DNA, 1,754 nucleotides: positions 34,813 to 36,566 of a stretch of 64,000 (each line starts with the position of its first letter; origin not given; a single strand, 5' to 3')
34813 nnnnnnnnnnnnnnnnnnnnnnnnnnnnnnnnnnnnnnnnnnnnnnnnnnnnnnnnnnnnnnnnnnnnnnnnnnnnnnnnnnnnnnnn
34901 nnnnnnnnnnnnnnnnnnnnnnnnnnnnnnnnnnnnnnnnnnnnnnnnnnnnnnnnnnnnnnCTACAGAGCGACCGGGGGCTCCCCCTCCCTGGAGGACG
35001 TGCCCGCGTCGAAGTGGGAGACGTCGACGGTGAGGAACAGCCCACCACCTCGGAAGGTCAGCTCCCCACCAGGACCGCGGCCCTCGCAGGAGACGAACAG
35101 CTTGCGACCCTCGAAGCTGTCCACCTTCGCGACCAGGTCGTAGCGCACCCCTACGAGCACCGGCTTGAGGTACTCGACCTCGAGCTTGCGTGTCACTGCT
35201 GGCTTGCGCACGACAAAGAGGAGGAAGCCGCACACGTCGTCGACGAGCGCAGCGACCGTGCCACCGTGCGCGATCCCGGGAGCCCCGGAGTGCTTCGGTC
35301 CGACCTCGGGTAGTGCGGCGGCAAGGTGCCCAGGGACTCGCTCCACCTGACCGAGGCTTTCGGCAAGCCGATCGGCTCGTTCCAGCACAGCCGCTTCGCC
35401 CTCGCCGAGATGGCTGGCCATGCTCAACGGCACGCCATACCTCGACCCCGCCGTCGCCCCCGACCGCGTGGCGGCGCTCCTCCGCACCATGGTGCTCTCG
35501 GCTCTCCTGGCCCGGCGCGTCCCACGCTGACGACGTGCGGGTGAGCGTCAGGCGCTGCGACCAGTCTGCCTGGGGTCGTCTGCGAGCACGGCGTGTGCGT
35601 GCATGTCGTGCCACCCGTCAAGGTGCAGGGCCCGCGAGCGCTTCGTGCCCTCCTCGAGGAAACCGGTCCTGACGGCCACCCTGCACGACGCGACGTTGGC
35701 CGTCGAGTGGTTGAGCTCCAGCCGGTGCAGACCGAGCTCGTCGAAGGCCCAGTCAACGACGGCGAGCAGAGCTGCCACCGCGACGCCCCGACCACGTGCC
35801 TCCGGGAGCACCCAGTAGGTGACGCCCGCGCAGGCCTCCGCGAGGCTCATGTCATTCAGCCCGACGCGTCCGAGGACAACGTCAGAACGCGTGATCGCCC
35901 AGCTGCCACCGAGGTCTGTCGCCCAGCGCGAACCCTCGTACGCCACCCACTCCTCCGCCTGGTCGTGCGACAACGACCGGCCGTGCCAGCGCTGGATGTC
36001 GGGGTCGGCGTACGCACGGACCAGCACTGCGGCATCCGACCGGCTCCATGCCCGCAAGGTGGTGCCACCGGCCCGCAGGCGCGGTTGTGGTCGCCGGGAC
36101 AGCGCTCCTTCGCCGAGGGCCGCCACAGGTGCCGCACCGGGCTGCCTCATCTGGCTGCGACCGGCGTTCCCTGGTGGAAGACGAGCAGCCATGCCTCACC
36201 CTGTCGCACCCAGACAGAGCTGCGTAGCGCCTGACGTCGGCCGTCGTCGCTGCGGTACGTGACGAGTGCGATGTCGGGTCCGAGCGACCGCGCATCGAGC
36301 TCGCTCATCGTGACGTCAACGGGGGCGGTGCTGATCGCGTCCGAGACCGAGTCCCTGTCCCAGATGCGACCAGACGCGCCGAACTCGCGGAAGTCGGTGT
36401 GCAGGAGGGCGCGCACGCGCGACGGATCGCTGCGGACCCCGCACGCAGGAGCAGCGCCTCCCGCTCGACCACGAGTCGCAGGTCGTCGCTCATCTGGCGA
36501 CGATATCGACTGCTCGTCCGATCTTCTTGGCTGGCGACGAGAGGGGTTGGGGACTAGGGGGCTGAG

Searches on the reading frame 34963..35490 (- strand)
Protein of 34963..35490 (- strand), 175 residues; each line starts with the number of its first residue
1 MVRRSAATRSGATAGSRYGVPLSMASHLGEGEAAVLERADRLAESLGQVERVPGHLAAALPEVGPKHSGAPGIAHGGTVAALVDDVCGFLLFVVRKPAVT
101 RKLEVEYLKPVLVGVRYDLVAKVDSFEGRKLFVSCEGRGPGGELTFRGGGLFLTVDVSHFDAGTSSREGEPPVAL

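Call 81: search_protein_families(library=pfam, proteins=[window:34963-35490:-], max_evalue=0.0001)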
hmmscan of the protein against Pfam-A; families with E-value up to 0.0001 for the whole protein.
window:34963-35490:- (175 aa): 1 family
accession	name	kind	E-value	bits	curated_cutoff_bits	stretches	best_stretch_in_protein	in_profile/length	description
PF03061.28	4HBT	-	8.9e-09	36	20.6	1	72-142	2-75/79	Thioesterase superfamily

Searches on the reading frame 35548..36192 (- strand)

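Call 81: search_protein_families(library=pfam, proteins=[window:35548-36192:-], max_evalue=0.0001)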
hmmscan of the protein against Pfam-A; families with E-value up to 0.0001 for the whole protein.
window:35548-36192:- (214 aa): 2 families
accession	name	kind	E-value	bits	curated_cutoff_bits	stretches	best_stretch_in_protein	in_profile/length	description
PF13302.13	Acetyltransf_3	-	6.3e-28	98.6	25.4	1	45-178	3-137/138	Acetyltransferase (GNAT) domain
PF00583.31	Acetyltransf_1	-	3.8e-12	46.9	20.7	1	66-178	4-116/116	Acetyltransferase (GNAT) family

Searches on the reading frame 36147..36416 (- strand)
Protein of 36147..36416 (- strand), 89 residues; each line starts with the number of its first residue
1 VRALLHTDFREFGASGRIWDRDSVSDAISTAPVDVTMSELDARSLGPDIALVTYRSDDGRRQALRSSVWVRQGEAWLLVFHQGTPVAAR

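Call 81: search_protein_families(library=pfam, proteins=[window:36147-36416:-], max_evalue=0.0001)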
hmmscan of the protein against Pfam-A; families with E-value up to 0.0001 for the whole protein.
window:36147-36416:- (89 aa): 1 family
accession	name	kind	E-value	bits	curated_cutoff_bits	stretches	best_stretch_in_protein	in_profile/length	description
PF14534.12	DUF4440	-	1.1e-10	42.4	25.2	1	2-78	21-107/107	Domain of unknown function (DUF4440)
